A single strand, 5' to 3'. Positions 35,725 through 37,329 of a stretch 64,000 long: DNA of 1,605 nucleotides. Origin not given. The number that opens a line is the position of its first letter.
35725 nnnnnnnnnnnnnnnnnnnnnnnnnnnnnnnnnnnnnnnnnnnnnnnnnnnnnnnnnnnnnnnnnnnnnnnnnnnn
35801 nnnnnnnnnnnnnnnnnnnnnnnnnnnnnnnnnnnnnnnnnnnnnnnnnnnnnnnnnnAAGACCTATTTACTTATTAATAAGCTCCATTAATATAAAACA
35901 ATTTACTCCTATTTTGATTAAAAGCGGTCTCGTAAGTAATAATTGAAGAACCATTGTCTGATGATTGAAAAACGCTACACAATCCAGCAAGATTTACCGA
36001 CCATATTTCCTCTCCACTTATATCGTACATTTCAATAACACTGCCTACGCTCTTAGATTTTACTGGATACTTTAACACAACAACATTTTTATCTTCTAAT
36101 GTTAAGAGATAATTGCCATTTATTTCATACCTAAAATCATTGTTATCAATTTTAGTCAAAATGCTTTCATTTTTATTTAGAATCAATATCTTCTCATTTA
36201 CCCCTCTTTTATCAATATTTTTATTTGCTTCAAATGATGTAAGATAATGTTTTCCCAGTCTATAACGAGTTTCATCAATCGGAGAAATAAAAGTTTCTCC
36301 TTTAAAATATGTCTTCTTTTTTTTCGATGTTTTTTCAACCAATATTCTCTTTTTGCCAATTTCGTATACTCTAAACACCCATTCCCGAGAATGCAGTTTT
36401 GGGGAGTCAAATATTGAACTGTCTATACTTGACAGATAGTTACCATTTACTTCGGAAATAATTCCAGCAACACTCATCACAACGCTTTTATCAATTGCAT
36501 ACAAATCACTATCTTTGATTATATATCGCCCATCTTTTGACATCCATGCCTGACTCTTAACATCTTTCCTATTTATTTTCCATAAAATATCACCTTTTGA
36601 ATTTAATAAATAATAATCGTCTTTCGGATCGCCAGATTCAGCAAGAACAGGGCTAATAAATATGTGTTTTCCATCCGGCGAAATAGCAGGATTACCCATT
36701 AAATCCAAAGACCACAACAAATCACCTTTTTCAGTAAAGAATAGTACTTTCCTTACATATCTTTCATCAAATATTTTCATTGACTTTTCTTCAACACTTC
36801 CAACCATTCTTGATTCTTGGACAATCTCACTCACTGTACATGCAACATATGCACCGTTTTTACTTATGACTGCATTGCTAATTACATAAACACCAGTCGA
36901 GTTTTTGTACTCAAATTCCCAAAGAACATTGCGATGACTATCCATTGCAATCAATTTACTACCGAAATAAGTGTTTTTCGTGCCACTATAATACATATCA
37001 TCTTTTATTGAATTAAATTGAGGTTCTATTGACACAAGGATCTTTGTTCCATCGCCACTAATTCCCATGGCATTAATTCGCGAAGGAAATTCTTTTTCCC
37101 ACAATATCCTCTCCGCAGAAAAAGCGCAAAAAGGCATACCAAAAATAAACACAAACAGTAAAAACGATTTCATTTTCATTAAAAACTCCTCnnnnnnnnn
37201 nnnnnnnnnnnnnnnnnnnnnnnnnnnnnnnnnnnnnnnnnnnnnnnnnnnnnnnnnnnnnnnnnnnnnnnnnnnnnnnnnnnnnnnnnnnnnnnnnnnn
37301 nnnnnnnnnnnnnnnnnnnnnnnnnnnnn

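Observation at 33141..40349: AT-rich three-gene operon encoding a giant glycine-rich protein, a beta-propeller and an M23 peptidase with a T9SS-type tail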

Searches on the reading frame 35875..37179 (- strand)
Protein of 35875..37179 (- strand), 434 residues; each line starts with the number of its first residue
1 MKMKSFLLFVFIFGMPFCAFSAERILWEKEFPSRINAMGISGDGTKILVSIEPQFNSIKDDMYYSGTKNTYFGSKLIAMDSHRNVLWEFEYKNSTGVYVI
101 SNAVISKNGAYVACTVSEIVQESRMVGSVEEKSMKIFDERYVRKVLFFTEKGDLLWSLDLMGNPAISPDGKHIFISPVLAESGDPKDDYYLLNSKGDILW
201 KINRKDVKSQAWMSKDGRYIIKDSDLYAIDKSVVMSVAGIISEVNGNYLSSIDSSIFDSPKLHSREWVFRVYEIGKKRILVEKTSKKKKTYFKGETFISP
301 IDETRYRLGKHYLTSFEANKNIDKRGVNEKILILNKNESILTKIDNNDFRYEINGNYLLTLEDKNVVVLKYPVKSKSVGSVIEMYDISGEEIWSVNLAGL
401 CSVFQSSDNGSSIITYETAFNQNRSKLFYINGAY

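Call 6: search_protein_families(library=pfam, proteins=[window:35875-37179:-], max_evalue=0.1)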
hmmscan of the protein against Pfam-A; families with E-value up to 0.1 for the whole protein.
window:35875-37179:- (434 aa): 1 family
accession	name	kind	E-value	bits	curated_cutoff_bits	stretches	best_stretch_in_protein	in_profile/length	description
PF07676.18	PD40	-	0.026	14.9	20.9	0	162-176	12-26/38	WD40-like Beta Propeller Repeat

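Call 7: search_protein_families(library=ncbifam, proteins=[window:35875-37179:-], max_evalue=0.1)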
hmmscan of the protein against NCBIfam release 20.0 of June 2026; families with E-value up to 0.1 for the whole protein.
window:35875-37179:- (434 aa): 0 families

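Call 13: find_homologous_proteins(query=window:35875-37179:-)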
Query window:35875-37179:- (434 aa): 1 proteins with E <= 0.001 among 4125 candidates.
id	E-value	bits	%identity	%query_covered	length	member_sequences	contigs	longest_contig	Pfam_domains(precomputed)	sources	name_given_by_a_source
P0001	2.3e-285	964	100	100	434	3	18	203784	-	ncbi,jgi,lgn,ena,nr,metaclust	ncbi:MAG TPA: hypothetical protein DEE98_02380 [Elusimicrobia bacterium]|nr:MAG: hypothetical protei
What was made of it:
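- Tried and rejected: The word-indexed protein search found no relative of gene 2 (call 13).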

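Call 23: search_protein_representatives(protein=window:35875-37179:-)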
Query: 434 residues. Proteins with E-value up to 0.001 (for the whole library): 91; up to 1e-10: 21; up to 1e-30: 8. The best 91 are listed.
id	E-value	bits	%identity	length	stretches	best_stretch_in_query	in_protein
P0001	7.3e-286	964.1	100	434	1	1-434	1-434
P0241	2.9e-61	224.3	98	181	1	32-141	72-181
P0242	4.1e-43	164.5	35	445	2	51-297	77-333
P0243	2.8e-38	148.6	30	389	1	20-310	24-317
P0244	5.6e-36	141.0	35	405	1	15-314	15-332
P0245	2.5e-35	138.9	40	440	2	54-244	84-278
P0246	2.3e-33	132.4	32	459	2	91-285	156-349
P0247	3.7e-33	131.7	37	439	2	19-237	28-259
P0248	3.3e-29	118.7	35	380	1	12-237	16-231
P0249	2.5e-27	112.5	36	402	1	10-260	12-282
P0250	5.2e-25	104.9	35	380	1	6-234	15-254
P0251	7.1e-22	94.6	31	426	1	23-317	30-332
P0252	1.0e-19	87.4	40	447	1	23-234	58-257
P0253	1.4e-12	63.9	38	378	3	144-228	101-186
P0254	2.7e-12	63.0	29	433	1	20-229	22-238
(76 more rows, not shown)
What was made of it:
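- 35875..37179 (-): Gene 2: secreted beta-propeller, 434 aa. It belongs to a small uncharacterised family that pairs with M23 heads. Proposed role: head-specific inhibitor (immunity-like). The exhaustive HMMER search gave 91 hits, of which about 20 are full-length (call 23).
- Tried and rejected: The exhaustive HMMER search overturned this 'orphan' result with 91 hits (call 23).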

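Call 24: find_encoding_contigs(protein=P0242, flank=8000, max_places=2)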
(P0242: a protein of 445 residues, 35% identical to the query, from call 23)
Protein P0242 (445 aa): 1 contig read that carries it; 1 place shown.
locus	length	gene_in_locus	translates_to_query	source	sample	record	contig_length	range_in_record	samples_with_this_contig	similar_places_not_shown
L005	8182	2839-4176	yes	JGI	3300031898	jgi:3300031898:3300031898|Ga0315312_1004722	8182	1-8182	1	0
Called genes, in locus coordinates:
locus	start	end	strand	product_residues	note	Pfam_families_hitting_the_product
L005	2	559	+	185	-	?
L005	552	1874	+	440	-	PF25292:Beta-prop_CGLA (faint)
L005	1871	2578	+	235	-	PF01551:Peptidase_M23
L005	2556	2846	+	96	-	-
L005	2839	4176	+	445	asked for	-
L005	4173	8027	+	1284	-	PF01551:Peptidase_M23, PF24595:DUF7619, PF16640:Big_3_5 (weak), PF19077:Big_13 (faint), PF13750:Big_3_3 (faint), PF25021:TEN_NHL (faint), PF01436:NHL, PF18962:Por_Secre_tail, +3 more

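Call 25: find_encoding_contigs(protein=P0244, flank=8000, max_places=2)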
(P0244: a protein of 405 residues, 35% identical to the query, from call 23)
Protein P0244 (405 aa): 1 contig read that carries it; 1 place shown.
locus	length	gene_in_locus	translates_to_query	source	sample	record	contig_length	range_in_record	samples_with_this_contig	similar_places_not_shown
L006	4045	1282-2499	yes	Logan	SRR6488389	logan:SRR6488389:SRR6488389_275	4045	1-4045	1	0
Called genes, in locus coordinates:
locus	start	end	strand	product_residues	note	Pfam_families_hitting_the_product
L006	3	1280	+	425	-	?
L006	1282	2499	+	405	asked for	PF25292:Beta-prop_CGLA (faint)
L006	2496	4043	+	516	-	?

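Call 36: find_related_loci(query=A3, collection=genome_contigs, flank=10000)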
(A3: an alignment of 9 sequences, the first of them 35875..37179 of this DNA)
Query A3 (434 aa) in genome_contigs; peptide patterns used: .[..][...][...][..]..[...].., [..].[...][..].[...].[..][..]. (x = any residue, [..] = any of these).
122 stretches matched a pattern; 2 encode a relative of the query (tblastn E <= 1e-3); 2 distinct loci.
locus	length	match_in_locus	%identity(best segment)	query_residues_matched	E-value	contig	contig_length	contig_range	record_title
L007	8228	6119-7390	29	1-416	1e-35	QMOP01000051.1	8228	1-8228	MAG: Caldiserica bacterium isolate B21_G15 B21_Guay15_scaffold_02820, whole genome shotgun sequence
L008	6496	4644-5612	21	25-227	4e-7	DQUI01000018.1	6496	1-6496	MAG TPA_asm: Methanothermococcus okinawensis isolate SZUA-1453 k95_559532, whole genome shotgun sequence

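Call 37: find_related_loci(query=A3, collection=metagenome_contigs, flank=10000)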
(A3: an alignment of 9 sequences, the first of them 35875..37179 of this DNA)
Query A3 (434 aa) in metagenome_contigs; peptide patterns used: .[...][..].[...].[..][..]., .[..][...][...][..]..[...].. (x = any residue, [..] = any of these).
221 stretches matched a pattern; 5 encode a relative of the query (tblastn E <= 1e-3); 5 distinct loci.
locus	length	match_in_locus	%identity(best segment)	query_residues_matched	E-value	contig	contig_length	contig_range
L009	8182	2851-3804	33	7-286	3e-48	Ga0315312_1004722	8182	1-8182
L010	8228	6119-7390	29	1-416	4e-35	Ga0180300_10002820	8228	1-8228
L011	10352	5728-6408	33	24-237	3e-33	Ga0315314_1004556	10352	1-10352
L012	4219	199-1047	26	25-321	7e-22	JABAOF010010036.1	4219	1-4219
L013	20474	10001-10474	30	24-174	6e-18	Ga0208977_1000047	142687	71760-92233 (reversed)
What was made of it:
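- Tried and rejected: A 9-sequence alignment worked but gave only 2 and 5 loci (calls 36, 37).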

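Call 39: predict_structure(alignment_id=A2)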
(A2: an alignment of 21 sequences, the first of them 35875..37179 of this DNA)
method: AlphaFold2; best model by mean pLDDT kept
length: 434 residues; sequences in the alignment: 21
mean_pLDDT: 79.3   pTM: 0.80
mean pLDDT of the five models: 79.3, 78.0, 77.4, 77.1, 74.5
residues with pLDDT >= 90: 208; 70-90: 98; 50-70: 62; < 50: 66
segments of 3 or more residues with pLDDT < 50: 1-5, 7-11, 13-21, 256-260, 317-329, 331-359
pLDDT, mean of each block of 10 residues (from residue 1): 46 45 81 93 95 95 94 95 97 88 96 97 91 94 97 98 96 96 93 98 93 94 96 94 87 62 71 89 75 63 60 54 41 40 28 39 63 67 76 85 79 85 86 75
secondary structure, 60 per line:
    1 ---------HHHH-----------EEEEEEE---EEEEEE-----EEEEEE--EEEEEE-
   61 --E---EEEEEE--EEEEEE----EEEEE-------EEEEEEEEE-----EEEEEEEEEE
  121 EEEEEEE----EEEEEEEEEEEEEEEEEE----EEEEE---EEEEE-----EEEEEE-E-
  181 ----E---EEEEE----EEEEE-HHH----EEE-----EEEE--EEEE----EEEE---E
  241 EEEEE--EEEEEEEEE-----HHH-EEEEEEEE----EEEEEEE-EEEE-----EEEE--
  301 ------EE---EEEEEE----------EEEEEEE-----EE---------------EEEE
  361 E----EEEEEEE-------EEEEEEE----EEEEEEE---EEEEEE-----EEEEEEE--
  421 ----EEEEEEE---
elements in order: H10-13 E25-31 E35-40 E46-51 E54-59 E67-72 E75-80 E85-89 E97-105 E111-127 E132-149 E154-158 E162-166 E172-177 E189-193 E198-202 E211-213 E219-222 E225-228 E233-236 E240-245 E248-256 E266-273 E278-284 E286-289 E295-298 E312-317 E328-334 E357-361 E366-372 E380-386 E391-397 E401-406 E412-418 E425-431
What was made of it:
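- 35875..37179 (-): AF2 pTM 0.80 (call 39).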

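Call 44: fold_search(model_id=the predicted structure, library=pdb)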
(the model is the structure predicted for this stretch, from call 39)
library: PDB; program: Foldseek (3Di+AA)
matches with E <= 10: 948; with E <= 0.001: 241
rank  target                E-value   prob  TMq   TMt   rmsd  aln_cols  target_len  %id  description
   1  8f5o_B                6.9e-11  1.00  0.24  0.12  21.3       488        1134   10  Structure of Leishmania tarentolae IFT-A (state 1) (released 2022-12-21)
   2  8f5p_B                1.9e-09  1.00  0.24  0.12  23.3       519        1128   10  Structure of Leishmania tarentolae IFT-A (state 2) (released 2022-12-21)
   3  9n73_LH               9.4e-09  1.00  0.23  0.14  22.1       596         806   10  SSU processome maturation and disassembly, State G (released 2025-10-29)
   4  8fh3_B                1.4e-08  1.00  0.18  0.09  23.5       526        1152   10  Human IFT-A complex structures provide molecular insights into ciliary transport (released 2023-02-22)
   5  9a2d_C                1.7e-08  1.00  0.21  0.08  21.4       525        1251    9  Modeling of the ciliary Intraflagellar transport-A complex (released 2024-05-10)
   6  8x8n_B                2.1e-08  1.00  0.38  0.46  11.5       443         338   12  Cryo-EM structure of the octreotide-bound Somatostatin receptor 5-Gi protein complex (released 2024-06-12)
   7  8g2z_0U               2.5e-08  1.00  0.16  0.13  18.4       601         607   11  48-nm doublet microtubule from Tetrahymena thermophila strain CU428 (released 2023-06-14)
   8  8bd7_S                2.6e-08  1.00  0.18  0.08  24.5       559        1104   10  IFTB1 subcomplex of anterograde Intraflagellar transport trains (Chlamydomonas reinhardtii) (released 2023-01-11)
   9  9n6z_LT               3.0e-08  1.00  0.32  0.19  19.2       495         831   11  SSU processome maturation and disassembly, State D (released 2025-11-05)
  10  9n6z_LH               3.2e-08  1.00  0.24  0.14  21.3       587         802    9  SSU processome maturation and disassembly, State D (released 2025-11-05)
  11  3vgz_C                5.5e-08  1.00  0.42  0.54   8.6       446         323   11  Crystal structure of E. coli YncE (released 2011-11-16)
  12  3bws_A                7.7e-08  1.00  0.30  0.31  18.1       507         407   10  Crystal structure of the leptospiral antigen Lp49 (released 2008-10-07)
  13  9w6w_B                1.0e-07  1.00  0.38  0.47  12.3       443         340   12  5-CT-bound serotonin 5A (5-HT5A) receptor-Gi protein complex (released 2025-11-26)
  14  8wcb_B                1.0e-07  1.00  0.34  0.44  14.4       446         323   11  Cryo-EM structure of the CHA-bound mTAAR1-Gq complex (released 2023-12-27)
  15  3wj9_A                1.1e-07  1.00  0.47  0.51   8.1       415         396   14  Crystal structure of the eukaryotic initiation factor (released 2014-03-12)
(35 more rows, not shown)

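Call 51: search_protein_families(library=pfam, proteins=[L011:6839-7480:+], max_evalue=0.05)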
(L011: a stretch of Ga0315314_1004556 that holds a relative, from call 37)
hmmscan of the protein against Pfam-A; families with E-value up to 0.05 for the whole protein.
L011:6839-7480:+ (214 aa): 1 family
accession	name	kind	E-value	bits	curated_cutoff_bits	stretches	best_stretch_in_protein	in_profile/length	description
PF01551.29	Peptidase_M23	-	7.4e-20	71.4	28.7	1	58-149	2-89/96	Peptidase family M23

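Call 68: find_encoding_contigs(protein=P0243, flank=8000, max_places=1)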
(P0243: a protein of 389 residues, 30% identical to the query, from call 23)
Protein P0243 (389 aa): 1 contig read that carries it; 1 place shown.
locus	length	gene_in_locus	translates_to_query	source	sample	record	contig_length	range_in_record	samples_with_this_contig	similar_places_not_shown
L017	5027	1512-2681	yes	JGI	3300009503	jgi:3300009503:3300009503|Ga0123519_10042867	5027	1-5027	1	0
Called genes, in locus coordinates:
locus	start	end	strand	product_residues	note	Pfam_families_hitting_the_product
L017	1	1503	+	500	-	?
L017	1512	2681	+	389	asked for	-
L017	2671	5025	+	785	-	?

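Call 69: find_encoding_contigs(protein=P0246, flank=8000, max_places=1)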
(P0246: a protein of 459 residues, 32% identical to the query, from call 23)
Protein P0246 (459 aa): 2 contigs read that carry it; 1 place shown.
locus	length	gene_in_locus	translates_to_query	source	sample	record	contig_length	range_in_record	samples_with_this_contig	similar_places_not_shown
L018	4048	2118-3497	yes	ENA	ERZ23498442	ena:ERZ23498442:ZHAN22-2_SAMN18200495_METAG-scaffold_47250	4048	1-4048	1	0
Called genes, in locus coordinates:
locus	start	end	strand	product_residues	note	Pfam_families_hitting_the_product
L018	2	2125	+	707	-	?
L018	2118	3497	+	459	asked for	-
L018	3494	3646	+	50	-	-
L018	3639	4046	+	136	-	?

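Call 80: list_cluster_members(proteins=[P0001, P0122, P0002])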
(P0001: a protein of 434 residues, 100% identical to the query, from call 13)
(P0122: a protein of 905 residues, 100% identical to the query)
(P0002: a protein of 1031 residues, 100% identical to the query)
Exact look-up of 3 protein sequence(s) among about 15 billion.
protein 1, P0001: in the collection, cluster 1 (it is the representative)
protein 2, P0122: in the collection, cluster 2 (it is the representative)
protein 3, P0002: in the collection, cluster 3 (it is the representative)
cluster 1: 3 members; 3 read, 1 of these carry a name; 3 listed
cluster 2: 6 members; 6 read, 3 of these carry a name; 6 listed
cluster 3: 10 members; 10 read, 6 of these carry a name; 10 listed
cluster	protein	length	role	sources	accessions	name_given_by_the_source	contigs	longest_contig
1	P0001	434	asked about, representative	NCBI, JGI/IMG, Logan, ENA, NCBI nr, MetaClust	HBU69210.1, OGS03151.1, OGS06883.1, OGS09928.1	MAG TPA: hypothetical protein DEE98_02380 [Elusimicrobia bacterium] | MAG: hypothetical protein A2278_00030 [Elusimicrobia bacterium RIFOXYA12_FULL_49_49] | \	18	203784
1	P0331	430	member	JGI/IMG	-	-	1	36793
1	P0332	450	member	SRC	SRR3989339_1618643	-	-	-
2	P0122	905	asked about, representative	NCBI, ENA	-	-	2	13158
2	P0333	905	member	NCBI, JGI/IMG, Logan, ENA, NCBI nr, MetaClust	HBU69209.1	MAG TPA: hypothetical protein DEE98_02375 [Elusimicrobia bacterium] | hypothetical protein [Elusimicrobiota bacterium] | \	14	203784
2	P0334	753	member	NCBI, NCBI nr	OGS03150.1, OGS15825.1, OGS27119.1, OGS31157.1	MAG: hypothetical protein A2339_00410 [Elusimicrobia bacterium RIFOXYB12_FULL_50_12] | MAG: hypothetical protein A2278_00025 [Elusimicrobia bacterium RIFOXYA12_FULL_49_49]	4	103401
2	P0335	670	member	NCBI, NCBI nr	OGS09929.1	MAG: hypothetical protein A2386_07320 [Elusimicrobia bacterium RIFOXYB1_FULL_48_9]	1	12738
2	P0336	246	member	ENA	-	-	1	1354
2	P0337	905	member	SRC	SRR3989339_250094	-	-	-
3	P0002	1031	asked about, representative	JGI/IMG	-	-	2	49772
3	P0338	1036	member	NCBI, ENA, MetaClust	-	\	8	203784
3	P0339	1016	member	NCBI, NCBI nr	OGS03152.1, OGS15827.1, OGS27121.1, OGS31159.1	MAG: hypothetical protein A2339_00420 [Elusimicrobia bacterium RIFOXYB12_FULL_50_12] | MAG: hypothetical protein A2278_00035 [Elusimicrobia bacterium RIFOXYA12_FULL_49_49]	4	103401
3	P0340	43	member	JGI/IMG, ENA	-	tripartite-type tricarboxylate transporter receptor subunit TctC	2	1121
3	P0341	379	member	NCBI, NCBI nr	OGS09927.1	MAG: hypothetical protein A2386_07305 [Elusimicrobia bacterium RIFOXYB1_FULL_48_9]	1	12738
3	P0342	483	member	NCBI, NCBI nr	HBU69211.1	MAG TPA: hypothetical protein DEE98_02385, partial [Elusimicrobia bacterium] | hypothetical protein [Elusimicrobiota bacterium]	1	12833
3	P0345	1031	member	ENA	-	-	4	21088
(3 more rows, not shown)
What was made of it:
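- Identical proteins are found in several assemblies (call 80).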

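Call 92: search_solved_structures(query=A2, max_evalue=1)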
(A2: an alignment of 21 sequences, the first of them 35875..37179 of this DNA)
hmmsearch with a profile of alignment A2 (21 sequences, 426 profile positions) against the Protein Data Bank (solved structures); distinct sequences matched with E-value up to 1: 72 (the best 60 are shown).
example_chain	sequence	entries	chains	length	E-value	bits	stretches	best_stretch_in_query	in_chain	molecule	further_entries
2ymu_A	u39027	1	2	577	1.8e-10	43.4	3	199-415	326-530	WD-40 REPEAT PROTEIN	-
8prj_A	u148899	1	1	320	1.4e-08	37.1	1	84-230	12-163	v31Bagel8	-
5o9z_L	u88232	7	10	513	7.5e-07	31.4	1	317-421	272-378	WD40 repeat-containing protein SMU1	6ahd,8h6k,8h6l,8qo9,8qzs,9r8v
6q8f_A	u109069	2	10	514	7.5e-07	31.4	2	317-422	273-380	WD40 repeat-containing protein SMU1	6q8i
3vgz_A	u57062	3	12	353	1.6e-05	27.1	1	242-415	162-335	Uncharacterized protein YncE | PQQ-dependent catabolism-associated beta-propeller protein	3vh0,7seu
3ow8_A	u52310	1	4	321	8.6e-05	24.6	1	315-422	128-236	WD repeat-containing protein 61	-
6gmh_W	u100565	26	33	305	9.8e-05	24.4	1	317-422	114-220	WD repeat-containing protein 61 | WDR61 | Superkiller complex protein 8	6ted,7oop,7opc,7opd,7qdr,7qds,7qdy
3sfz_A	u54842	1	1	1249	9.8e-05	24.4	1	314-420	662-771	Apoptotic peptidase activating factor 1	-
5t2a_7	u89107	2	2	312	9.9e-05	24.4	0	331-415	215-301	RACK1 | LACK1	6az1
3shf_A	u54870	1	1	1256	9.9e-05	24.4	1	314-420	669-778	Apoptotic peptidase activating factor 1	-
9eh1_W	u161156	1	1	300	0.0001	24.4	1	316-422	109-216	Superkiller complex protein 8, N-terminally processed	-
8pra_A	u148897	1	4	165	0.00012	24.2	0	162-234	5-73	Cell surface protein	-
6g6o_A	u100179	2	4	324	0.00016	23.7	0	320-404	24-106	Ika8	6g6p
5afu_3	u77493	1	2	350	0.00017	23.7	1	218-414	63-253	DYNEIN TAIL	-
7nyq_A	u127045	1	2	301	0.00022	23.3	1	283-414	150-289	Meiotic P26, isoform C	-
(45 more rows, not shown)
